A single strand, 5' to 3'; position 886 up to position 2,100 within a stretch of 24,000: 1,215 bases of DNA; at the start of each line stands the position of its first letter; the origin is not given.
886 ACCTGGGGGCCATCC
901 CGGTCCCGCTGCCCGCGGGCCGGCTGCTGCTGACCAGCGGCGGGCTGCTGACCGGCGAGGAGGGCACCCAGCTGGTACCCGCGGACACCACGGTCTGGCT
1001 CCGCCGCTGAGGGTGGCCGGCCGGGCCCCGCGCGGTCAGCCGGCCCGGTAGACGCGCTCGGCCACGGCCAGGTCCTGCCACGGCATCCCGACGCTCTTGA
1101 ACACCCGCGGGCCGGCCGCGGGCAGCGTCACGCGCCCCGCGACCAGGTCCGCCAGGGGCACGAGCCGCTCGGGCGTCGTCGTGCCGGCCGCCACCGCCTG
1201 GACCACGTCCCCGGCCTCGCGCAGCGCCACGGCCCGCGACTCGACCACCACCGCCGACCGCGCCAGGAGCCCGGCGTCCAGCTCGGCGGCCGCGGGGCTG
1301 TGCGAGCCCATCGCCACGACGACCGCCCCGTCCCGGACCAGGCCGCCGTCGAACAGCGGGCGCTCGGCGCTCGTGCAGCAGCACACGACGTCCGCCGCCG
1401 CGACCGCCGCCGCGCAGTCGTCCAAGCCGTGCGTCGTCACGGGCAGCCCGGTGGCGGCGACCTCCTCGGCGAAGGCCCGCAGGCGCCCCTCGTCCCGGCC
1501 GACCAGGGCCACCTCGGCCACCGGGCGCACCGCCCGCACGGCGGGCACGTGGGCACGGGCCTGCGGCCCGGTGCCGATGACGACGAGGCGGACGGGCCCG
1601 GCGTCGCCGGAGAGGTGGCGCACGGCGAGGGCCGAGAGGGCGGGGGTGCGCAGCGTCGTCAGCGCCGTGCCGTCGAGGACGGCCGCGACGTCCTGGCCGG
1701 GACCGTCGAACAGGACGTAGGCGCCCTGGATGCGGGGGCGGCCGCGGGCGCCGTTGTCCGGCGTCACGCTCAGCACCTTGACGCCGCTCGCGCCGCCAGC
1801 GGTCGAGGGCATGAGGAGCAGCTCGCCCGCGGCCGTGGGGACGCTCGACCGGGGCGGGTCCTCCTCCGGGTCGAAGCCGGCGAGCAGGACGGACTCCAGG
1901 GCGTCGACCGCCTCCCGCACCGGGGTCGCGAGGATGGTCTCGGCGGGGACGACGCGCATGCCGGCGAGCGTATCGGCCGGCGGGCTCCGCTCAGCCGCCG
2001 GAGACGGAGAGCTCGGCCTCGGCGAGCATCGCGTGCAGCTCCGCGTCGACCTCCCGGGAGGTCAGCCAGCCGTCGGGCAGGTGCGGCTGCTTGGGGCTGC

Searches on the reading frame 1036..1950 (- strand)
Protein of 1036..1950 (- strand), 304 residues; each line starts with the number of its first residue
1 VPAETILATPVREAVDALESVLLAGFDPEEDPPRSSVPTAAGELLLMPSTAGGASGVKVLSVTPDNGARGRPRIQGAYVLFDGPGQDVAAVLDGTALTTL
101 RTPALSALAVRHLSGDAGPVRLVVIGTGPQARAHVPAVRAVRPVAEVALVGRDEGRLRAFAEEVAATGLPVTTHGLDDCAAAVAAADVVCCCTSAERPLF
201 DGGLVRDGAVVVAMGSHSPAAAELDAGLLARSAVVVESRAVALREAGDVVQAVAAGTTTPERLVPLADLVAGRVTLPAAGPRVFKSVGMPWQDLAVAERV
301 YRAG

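Call 77: search_protein_families(library=pfam, proteins=[window:1036-1950:-], max_evalue=0.0001)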
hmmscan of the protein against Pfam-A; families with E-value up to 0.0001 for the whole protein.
window:1036-1950:- (304 aa): 2 families
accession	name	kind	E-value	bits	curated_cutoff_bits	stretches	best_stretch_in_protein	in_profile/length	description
PF02423.21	OCD_Mu_crystall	-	5.7e-43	147.5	24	1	30-301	37-307/314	Ornithine cyclodeaminase/mu-crystallin family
PF01488.26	Shikimate_DH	-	1.4e-06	28.9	24.3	1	119-206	12-96/138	Shikimate / quinate 5-dehydrogenase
